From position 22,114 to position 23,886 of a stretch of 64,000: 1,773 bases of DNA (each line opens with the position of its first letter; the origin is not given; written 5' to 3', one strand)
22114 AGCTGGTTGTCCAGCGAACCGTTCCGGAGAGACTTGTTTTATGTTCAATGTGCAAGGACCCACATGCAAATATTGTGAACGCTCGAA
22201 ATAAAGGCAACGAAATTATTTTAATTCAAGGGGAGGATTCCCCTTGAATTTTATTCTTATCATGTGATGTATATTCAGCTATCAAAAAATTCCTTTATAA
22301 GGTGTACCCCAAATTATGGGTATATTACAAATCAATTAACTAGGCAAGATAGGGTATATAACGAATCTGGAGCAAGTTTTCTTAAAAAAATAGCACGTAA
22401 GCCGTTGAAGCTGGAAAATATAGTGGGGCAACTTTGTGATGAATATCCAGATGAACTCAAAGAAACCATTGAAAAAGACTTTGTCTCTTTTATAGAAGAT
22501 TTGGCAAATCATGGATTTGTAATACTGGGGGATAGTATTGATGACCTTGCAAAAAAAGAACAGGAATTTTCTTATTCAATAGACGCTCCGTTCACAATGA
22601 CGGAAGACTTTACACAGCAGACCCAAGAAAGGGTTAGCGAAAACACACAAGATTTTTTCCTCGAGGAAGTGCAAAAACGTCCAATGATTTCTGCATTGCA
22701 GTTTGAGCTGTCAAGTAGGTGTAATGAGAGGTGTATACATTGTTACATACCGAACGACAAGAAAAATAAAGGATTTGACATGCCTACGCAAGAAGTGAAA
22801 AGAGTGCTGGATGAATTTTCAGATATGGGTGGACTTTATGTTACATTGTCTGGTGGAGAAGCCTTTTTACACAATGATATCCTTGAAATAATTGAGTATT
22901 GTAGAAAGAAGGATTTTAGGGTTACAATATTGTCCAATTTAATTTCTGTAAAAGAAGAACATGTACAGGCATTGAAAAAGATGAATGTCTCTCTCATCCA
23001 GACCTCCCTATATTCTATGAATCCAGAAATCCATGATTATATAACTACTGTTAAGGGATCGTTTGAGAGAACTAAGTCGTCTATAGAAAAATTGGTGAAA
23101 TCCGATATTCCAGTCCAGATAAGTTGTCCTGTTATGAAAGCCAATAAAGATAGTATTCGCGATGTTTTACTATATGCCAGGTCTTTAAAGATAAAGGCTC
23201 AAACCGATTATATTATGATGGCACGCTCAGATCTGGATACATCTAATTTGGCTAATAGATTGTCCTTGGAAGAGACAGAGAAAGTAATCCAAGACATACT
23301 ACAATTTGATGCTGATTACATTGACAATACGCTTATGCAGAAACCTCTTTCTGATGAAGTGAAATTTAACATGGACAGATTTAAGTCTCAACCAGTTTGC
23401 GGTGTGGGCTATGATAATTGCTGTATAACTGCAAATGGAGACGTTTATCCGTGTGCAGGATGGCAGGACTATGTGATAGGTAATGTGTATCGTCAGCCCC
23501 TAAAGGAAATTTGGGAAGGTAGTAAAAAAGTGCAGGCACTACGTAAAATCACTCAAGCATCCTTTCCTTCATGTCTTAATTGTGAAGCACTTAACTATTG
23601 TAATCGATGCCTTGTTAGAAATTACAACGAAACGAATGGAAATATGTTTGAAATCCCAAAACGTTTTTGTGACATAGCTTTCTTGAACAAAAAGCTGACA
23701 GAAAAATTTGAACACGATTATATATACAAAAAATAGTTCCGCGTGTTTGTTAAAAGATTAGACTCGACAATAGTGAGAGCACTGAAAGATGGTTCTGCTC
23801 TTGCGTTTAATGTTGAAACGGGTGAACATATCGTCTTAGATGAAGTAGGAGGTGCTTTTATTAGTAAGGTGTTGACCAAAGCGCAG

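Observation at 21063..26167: Compact RiPP-like cassette: Cys peptide plus two paralogous RRE-radical SAM-SPASM enzymes, TM protein, amidohydrolase and HTH regulator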

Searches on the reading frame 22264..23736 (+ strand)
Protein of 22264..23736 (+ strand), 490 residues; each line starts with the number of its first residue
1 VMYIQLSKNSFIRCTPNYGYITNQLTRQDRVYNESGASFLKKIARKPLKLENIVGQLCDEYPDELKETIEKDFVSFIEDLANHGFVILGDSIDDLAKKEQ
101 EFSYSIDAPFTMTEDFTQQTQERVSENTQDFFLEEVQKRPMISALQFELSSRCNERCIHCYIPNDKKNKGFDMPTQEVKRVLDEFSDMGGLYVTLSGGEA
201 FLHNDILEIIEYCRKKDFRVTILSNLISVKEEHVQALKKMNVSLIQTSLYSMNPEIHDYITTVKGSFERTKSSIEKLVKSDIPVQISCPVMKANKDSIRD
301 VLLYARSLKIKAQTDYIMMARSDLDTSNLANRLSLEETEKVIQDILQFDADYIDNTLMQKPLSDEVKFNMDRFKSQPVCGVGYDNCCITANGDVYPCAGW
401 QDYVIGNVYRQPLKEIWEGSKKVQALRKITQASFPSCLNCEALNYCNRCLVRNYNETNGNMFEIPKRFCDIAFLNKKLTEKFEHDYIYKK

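Call 3: search_protein_families(library=pfam, proteins=[window:22264-23736:+], max_evalue=0.01)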
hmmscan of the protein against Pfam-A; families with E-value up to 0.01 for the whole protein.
window:22264-23736:+ (490 aa): 5 families
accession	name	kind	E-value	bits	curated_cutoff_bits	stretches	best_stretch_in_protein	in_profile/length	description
PF04055.27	Radical_SAM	-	2.4e-27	96.6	29.5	1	149-302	3-163/166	Radical SAM superfamily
PF13186.11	SPASM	-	2.5e-13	50.5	21.5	1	379-441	1-67/67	Iron-sulfur cluster-binding domain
PF05402.18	PqqD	-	1.3e-07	32.3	23.4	1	33-86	16-67/67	Coenzyme PQQ synthesis protein D (PqqD)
PF13353.11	Fer4_12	-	3.2e-05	24.7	22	1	151-224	13-88/137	4Fe-4S single cluster domain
PF19238.5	Radical_SAM_2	-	0.0098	16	26.7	0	214-290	45-124/151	Radical SAM-like domain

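Call 4: search_protein_families(library=ncbifam, proteins=[window:22264-23736:+], max_evalue=0.01)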
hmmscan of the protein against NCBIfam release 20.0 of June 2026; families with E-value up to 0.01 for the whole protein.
window:22264-23736:+ (490 aa): 76 families (the best 25 are shown)
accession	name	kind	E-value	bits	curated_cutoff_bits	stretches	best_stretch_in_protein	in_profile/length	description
TIGR04545.1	rSAM_ahbD_hemeb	equivalog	4.8e-41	141.3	500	1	146-465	3-333/339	heme b synthase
TIGR04055.1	rSAM_NirJ2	equivalog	1.3e-36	126.8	500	1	150-459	7-314/326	putative heme d1 biosynthesis radical SAM protein NirJ2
TIGR04546.1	rSAM_ahbC_deAc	equivalog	5.5e-33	114.3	650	2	136-357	35-251/390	12,18-didecarboxysiroheme deacetylase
TIGR04053.2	TIGR04053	equivalog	2.6e-32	112.5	395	2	136-345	3-210/366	TIGR04053 family radical SAM/SPASM domain-containing protein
TIGR04250.1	SCM_rSAM_ScmE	equivalog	1.1e-30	106.7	400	1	145-447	5-324/358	SynChlorMet cassette radical SAM/SPASM protein ScmE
TIGR04303.1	GeoRSP_rSAM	equivalog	3.4e-30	105.7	400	1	146-450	8-307/325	GeoRSP system radical SAM/SPASM protein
NF012164.0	AlbA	equivalog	1.2e-29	103.1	850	1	138-457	108-419/442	subtilosin maturase AlbA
TIGR03962.1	mycofact_rSAM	equivalog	1.7e-29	103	265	1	144-452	13-316/339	mycofactocin radical SAM maturase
NF050035.1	rSAM_WgK_link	exception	2.8e-28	99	650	2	145-314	11-180/367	radical SAM/SPASM peptide maturase WgkB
TIGR02109.1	PQQ_syn_pqqE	equivalog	1.2e-27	96.8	381.35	1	144-441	8-303/358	pyrroloquinoline quinone biosynthesis protein PqqE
TIGR04051.1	rSAM_NirJ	equivalog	1.5e-27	96.5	515.45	2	147-306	6-164/354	heme d1 biosynthesis radical SAM protein NirJ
TIGR04054.1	rSAM_NirJ1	equivalog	1.3e-26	93.2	650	1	146-347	39-238/387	putative heme d1 biosynthesis radical SAM protein NirJ1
TIGR04251.1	SCM_rSAM_ScmF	equivalog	6.4e-26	91.6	400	1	144-470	5-340/353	SynChlorMet cassette radical SAM/SPASM protein ScmF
TIGR04340.1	rSAM_ACGX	hypoth_equivalog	6.8e-26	91.3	400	1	144-454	4-324/341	radical SAM/SPASM domain protein, ACGX system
TIGR04347.1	pseudo_SAM_Halo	equivalog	1.5e-25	90.3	525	2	123-302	21-196/390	TIGR04347 family pseudo-SAM/SPASM protein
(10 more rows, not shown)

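Call 5: search_protein_families(library=padloc, proteins=[window:22264-23736:+], max_evalue=0.01)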
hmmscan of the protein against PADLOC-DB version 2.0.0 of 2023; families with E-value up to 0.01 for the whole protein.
window:22264-23736:+ (490 aa): 2 families
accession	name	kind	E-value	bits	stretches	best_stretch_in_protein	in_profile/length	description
PDLC02903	pVip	-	1.4e-18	65.3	1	147-307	4-163/257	Viperins not associated with kinases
PDLC02904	pVip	-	9.3e-15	52.9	1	146-303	6-163/262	Viperins associated with kinases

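Call 9: find_homologous_proteins(query=window:22264-23736:+, max_evalue=1e-10)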
Query window:22264-23736:+ (490 aa): 2492 proteins with E <= 1e-10 among 6604 candidates; the best 120 are listed.
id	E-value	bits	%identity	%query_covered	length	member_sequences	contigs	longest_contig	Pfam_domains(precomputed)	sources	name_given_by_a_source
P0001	0.0e+0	1115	100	100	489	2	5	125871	PF13186.12,PF04055.28,PF05402.19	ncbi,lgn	-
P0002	1.6e-295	998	88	100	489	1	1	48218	PF13186.12,PF04055.28,PF05402.19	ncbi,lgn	-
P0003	3.7e-232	789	68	98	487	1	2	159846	PF13186.12,PF04055.28,PF13353.12,PF05402.19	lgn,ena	-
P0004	9.2e-232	788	68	98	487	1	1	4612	PF13186.12,PF04055.28,PF13353.12,PF05402.19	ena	-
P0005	4.5e-231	786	68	98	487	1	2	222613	PF13186.12,PF04055.28,PF13353.12,PF05402.19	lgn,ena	-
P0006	3.8e-229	779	68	99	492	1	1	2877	PF13186.12,PF04055.28,PF05402.19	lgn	-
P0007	8.2e-228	775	68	98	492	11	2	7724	PF13186.12,PF04055.28,PF05402.19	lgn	-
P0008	5.5e-227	772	68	99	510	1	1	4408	PF13186.12,PF04055.28,PF05402.19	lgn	-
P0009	2.3e-226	770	66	100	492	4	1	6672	PF13186.12,PF04055.28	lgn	-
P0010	2.4e-226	770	67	98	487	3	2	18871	PF13186.12,PF04055.28,PF13353.12,PF05402.19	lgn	-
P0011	3.2e-226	770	67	99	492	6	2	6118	PF13186.12,PF04055.28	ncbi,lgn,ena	-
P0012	1.5e-225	768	67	99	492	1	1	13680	PF13186.12,PF04055.28,PF13353.12,PF05402.19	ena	-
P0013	1.7e-225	767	66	99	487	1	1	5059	PF13186.12,PF04055.28,PF05402.19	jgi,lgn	jgi:radical SAM protein with 4Fe4S-binding SPASM domain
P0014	3.1e-225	767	66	99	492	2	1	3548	PF13186.12,PF04055.28,PF13353.12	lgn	-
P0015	3.2e-225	767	67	98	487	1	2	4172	PF13186.12,PF04055.28,PF05402.19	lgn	-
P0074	1.3e-221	755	67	98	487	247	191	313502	PF13186.12,PF04055.28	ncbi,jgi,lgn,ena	-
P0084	2.5e-221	754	65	98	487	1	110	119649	PF13186.12,PF04055.28,PF13353.12,PF05402.19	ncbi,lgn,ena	-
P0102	8.7e-221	752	66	99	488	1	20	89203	PF13186.12,PF04055.28,PF13353.12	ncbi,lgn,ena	-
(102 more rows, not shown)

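Call 10: find_encoding_contigs(protein=P0074, flank=7000, max_places=4)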
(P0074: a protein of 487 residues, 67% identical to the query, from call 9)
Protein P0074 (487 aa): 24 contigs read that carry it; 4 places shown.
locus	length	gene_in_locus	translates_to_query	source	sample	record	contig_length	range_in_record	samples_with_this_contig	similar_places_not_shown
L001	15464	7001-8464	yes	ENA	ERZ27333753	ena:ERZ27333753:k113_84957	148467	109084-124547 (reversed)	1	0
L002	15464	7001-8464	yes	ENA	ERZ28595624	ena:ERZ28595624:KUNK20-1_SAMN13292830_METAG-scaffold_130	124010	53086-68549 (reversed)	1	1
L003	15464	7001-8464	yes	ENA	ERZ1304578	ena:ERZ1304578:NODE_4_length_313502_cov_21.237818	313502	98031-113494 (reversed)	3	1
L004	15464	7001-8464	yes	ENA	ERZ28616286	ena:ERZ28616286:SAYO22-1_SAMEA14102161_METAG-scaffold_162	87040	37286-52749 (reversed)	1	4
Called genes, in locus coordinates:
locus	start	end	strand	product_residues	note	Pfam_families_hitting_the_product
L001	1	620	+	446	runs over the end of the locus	PF00344:SecY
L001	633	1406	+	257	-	PF00557:Peptidase_M24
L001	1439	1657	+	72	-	PF01176:eIF-1a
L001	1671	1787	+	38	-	PF00444:Ribosomal_L36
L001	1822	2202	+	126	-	PF00416:Ribosomal_S13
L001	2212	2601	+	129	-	PF00411:Ribosomal_S11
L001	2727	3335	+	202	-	PF00163:Ribosomal_S4, PF01479:S4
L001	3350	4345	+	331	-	PF01193:RNA_pol_L, PF01000:RNA_pol_A_bac, PF03118:RNA_pol_A_CTD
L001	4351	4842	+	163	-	PF01196:Ribosomal_L17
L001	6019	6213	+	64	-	PF01381:HTH_3 (weak)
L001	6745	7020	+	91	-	-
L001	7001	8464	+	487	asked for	PF04055:Radical_SAM, PF13186:SPASM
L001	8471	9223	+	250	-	PF04909:Amidohydro_2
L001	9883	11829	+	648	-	PF02518:HATPase_c, PF00204:DNA_gyraseB, PF01751:Toprim, PF00986:DNA_gyraseB_C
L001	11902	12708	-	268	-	PF23023:Anti-Pycsar_Apyc1, PF00753:Lactamase_B, PF12706:Lactamase_B_2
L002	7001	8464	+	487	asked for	PF04055:Radical_SAM, PF13186:SPASM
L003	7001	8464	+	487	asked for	PF04055:Radical_SAM, PF13186:SPASM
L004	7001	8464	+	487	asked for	PF04055:Radical_SAM, PF13186:SPASM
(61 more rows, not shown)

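Call 11: find_encoding_contigs(protein=P0002, flank=7000, max_places=3)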
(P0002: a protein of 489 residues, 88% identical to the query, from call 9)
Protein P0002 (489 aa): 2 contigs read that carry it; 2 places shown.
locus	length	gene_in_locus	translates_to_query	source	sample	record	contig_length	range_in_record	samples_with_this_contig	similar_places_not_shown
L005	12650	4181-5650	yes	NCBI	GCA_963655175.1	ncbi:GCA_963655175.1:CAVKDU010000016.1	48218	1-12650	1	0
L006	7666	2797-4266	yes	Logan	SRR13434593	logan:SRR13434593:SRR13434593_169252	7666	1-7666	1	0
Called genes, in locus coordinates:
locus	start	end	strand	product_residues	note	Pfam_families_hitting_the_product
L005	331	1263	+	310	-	PF00005:ABC_tran, PF13304:AAA_21, PF13732:DrrA1-3_C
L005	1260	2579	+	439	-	PF12698:ABC2_membrane_3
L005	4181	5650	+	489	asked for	PF05402:PqqD (weak), PF04055:Radical_SAM, PF13186:SPASM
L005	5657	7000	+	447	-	PF04055:Radical_SAM, PF13186:SPASM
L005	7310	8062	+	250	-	PF04909:Amidohydro_2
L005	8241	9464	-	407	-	PF12704:MacB_PCD, PF02687:FtsX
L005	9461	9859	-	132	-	PF02033:RBFA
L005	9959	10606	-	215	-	PF01596:Methyltransf_3, PF13578:Methyltransf_24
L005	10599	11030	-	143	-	PF01220:DHquinase_II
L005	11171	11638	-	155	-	-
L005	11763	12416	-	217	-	PF14127:DUF4294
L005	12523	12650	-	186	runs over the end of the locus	PF01965:DJ-1_PfpI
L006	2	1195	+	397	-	?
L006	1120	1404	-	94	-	-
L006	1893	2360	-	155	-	-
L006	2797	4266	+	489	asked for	PF05402:PqqD (weak), PF04055:Radical_SAM, PF13186:SPASM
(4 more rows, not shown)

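Call 16: find_related_loci(query=window:22264-23736:+, collection=genome_contigs, flank=6000)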
Query window:22264-23736:+ (490 aa) in genome_contigs; peptide patterns used: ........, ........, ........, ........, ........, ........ (x = any residue, [..] = any of these).
82 stretches matched a pattern; 14 encode a relative of the query (tblastn E <= 1e-3); 14 distinct loci.
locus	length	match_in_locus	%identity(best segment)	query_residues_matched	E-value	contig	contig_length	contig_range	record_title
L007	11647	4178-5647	88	1-490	0e+0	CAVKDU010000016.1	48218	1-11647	Wujia chipingensis isolate H07687-L1_cleanbin_000004 genome assembly, contig: Spades_H07687-L1_contig_463, whole genome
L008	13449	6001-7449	66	1-483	0e+0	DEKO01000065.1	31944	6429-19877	MAG TPA_asm: Porphyromonadaceae bacterium UBA2720 UBA2720_contig_10633, whole genome shotgun sequence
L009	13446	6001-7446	65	2-483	0e+0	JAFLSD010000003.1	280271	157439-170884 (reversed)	MAG: Paramuribaculum sp. isolate HAN018 Seq3, whole genome shotgun sequence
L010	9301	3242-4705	64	2-489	0e+0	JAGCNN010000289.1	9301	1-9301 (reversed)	MAG: Bacteroidales bacterium isolate RGIG9953 Yak_Reticulum-1__c1324919, whole genome shotgun sequence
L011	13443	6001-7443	66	2-482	0e+0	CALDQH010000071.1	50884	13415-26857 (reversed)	MAG TPA_asm: uncultured Bacteroidales bacterium isolate SRR6425823_bin.132_CONCOCT_v1.1_MAG genome assembly, contig: ERZ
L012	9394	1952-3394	66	2-482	0e+0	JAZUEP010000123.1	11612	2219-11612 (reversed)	MAG: Bacteroidales bacterium isolate T1900045298_TH20190068.MAGScoT_cleanbin_000007 SGB_6119_k141_1317033, whole genome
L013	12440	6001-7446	63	1-482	0e+0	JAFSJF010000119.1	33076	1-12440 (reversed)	MAG: Bacteroidales bacterium isolate RGIG3192 Goat_Reticulum-1__c501492, whole genome shotgun sequence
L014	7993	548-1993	63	1-482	0e+0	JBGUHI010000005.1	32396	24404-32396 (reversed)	MAG: Candidatus Limimorpha sp. isolate ruminal_MAG_354 ruminal_MAG_354_contig_0005, whole genome shotgun sequence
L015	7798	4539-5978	64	2-481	0e+0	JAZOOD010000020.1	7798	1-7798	MAG: Clostridia bacterium isolate T1900045634_YK20190328.MAGScoT_cleanbin_000002 SGB_8073_k141_618836, whole genome shot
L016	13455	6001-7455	64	2-486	0e+0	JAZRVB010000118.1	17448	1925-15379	MAG: Bacteroidales bacterium isolate T1900044954_TA20190008.MAGScoT_cleanbin_000055 SGB_3790_k141_1608705, whole genome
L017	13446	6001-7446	63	1-482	0e+0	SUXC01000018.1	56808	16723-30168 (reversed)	MAG: Bacteroidales bacterium isolate SIG114 NODE_3082_length_56808_cov_2.671442, whole genome shotgun sequence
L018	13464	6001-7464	64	2-489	0e+0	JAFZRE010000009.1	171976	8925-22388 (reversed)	MAG: Bacteroidales bacterium isolate RGIG8023 Water_buffalos_Rumen-1__c142396, whole genome shotgun sequence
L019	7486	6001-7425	45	1-481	2e-141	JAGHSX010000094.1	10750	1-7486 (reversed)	MAG: Candidatus Scybalousia scybalohippi isolate E3_144 c_000001877428, whole genome shotgun sequence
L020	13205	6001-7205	29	35-450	3e-27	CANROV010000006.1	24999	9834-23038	MAG: Candidatus Gastranaerophilales bacterium isolate Lapin-020__bin105 genome assembly, contig: Lapin-020__NODE_2479_le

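Call 26: list_cluster_members(proteins=[P0001, P0074, P0084, P0102])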
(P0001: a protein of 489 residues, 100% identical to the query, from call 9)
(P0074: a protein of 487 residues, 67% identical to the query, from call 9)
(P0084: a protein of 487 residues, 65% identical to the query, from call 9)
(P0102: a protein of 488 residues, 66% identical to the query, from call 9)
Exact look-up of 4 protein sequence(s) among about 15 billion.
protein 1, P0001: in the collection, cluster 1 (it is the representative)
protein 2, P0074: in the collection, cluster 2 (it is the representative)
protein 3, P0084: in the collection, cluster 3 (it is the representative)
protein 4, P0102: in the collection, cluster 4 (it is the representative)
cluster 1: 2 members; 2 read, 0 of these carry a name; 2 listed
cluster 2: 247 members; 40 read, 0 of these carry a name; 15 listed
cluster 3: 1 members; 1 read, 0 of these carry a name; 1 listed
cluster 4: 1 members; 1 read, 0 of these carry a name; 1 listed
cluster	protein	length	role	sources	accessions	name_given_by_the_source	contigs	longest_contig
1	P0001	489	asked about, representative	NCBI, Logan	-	-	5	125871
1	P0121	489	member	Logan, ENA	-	-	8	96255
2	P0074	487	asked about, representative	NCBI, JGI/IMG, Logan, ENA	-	-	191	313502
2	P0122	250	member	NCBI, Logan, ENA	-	-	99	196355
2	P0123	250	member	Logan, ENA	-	-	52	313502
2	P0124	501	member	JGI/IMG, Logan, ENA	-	-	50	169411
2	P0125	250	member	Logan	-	-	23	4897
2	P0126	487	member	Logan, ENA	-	-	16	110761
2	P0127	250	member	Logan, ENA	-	-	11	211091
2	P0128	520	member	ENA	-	-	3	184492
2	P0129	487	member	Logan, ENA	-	-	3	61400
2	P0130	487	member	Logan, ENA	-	-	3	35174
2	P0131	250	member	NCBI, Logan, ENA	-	-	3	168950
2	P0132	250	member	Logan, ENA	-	-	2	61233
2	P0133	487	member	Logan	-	-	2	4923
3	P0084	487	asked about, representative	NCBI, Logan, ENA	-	-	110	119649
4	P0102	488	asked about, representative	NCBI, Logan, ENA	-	-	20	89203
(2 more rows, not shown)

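Call 27: find_encoding_contigs(protein=P0001, flank=8000, max_places=6)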
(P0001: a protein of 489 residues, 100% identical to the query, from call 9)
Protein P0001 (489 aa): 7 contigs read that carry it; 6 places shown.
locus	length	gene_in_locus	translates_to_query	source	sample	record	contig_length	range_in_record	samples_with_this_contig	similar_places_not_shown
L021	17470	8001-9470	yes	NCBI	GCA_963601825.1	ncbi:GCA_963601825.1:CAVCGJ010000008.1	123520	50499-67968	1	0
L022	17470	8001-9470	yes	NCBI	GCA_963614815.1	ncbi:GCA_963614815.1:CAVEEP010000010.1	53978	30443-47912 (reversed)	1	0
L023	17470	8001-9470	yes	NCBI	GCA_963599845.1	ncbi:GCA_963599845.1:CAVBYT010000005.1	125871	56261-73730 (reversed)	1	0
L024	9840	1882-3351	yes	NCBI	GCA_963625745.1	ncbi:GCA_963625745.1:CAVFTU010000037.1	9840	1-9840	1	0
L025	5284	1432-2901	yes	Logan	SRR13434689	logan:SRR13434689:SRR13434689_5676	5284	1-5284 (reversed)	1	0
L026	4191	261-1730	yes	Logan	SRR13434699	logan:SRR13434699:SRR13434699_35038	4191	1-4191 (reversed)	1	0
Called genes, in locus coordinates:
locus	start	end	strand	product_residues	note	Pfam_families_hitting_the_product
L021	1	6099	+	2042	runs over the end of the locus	PF07581:Glug (faint)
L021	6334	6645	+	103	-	PF05656:DUF805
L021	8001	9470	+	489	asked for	PF05402:PqqD (weak), PF04055:Radical_SAM, PF13186:SPASM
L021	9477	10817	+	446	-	PF04055:Radical_SAM, PF13353:Fer4_12 (weak), PF13186:SPASM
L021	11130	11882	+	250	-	PF04909:Amidohydro_2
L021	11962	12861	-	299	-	PF13280:WYL, PF25583:WCX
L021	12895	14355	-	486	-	PF00474:SSF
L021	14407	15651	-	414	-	PF07075:NamZ_N, PF20732:NamZ_C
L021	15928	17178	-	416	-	PF00079:Serpin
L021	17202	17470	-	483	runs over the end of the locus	PF13734:Inhibitor_I69 (faint), PF01640:Peptidase_C10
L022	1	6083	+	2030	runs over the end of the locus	PF07581:Glug (faint)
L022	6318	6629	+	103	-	PF05656:DUF805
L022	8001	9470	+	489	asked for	PF05402:PqqD (weak), PF04055:Radical_SAM, PF13186:SPASM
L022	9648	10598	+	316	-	-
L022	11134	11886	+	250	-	PF04909:Amidohydro_2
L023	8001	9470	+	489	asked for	PF05402:PqqD (weak), PF04055:Radical_SAM, PF13186:SPASM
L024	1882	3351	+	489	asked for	PF05402:PqqD (weak), PF04055:Radical_SAM, PF13186:SPASM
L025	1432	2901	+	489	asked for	PF05402:PqqD (weak), PF04055:Radical_SAM, PF13186:SPASM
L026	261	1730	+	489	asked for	PF05402:PqqD (weak), PF04055:Radical_SAM, PF13186:SPASM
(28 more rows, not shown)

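Call 28: search_solved_structures(query=window:22264-23736:+, max_evalue=0.00001)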
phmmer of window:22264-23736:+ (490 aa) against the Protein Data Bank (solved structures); distinct sequences matched with E-value up to 0.00001: 6.
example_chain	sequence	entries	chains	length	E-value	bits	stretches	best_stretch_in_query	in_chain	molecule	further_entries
6efn_A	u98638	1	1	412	4.4e-14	55.5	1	146-305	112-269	Sporulation killing factor maturation protein SkfB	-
6c8v_A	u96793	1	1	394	5e-09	38.8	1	144-428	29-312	Coenzyme PQQ synthesis protein E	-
5v1q_A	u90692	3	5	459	6.1e-09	38.5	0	75-255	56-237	Radical SAM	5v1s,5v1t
5wgg_A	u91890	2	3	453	1.1e-07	34.4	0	125-242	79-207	Radical SAM domain protein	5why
9dgw_A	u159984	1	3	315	5.5e-06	28.8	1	127-325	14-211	Radical SAM core domain-containing protein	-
9dfw_A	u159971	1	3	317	7.3e-06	28.4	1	127-313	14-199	Radical SAM core domain-containing protein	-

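Call 90: predict_structure(alignment_id=A4)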
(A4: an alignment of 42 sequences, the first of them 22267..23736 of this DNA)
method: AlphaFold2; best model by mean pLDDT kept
length: 489 residues; sequences in the alignment: 42
mean_pLDDT: 75.3   pTM: 0.79
mean pLDDT of the five models: 75.3, 65.1, 61.2, 61.1, 60.3
residues with pLDDT >= 90: 110; 70-90: 241; 50-70: 60; < 50: 78
segments of 3 or more residues with pLDDT < 50: 102-139, 156-165, 315-327, 356-366, 379-381, 487-489
pLDDT, mean of each block of 10 residues (from residue 1): 90 77 67 85 94 95 95 93 91 87 41 38 35 43 80 54 51 93 86 83 91 89 89 85 86 89 92 88 78 84 79 52 46 80 78 50 50 58 70 72 85 83 74 83 76 76 81 88 61
secondary structure, 60 per line:
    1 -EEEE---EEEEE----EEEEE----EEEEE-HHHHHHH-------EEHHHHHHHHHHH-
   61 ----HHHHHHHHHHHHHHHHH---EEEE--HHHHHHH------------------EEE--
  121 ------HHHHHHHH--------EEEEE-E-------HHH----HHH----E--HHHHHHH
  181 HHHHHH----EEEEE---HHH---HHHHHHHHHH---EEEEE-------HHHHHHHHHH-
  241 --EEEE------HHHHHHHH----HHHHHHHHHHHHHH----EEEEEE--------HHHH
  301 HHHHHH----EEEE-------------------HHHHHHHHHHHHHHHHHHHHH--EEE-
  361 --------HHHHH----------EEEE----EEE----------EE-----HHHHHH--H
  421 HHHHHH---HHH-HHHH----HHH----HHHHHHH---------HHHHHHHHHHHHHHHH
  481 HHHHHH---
elements in order: E2-5 E9-13 E18-22 E27-31 H33-39 H49-59 H65-81 E85-88 H91-97 E116-118 H127-134 E143-147 H174-186 E191-195 H205-214 E218-222 H230-239 E243-246 H253-260 H265-278 E283-288 H297-306 E311-314 H334-354 E357-359 H369-373 E384-387 E392-394 H412-417 H420-426 H434-437 H449-455 H465-486
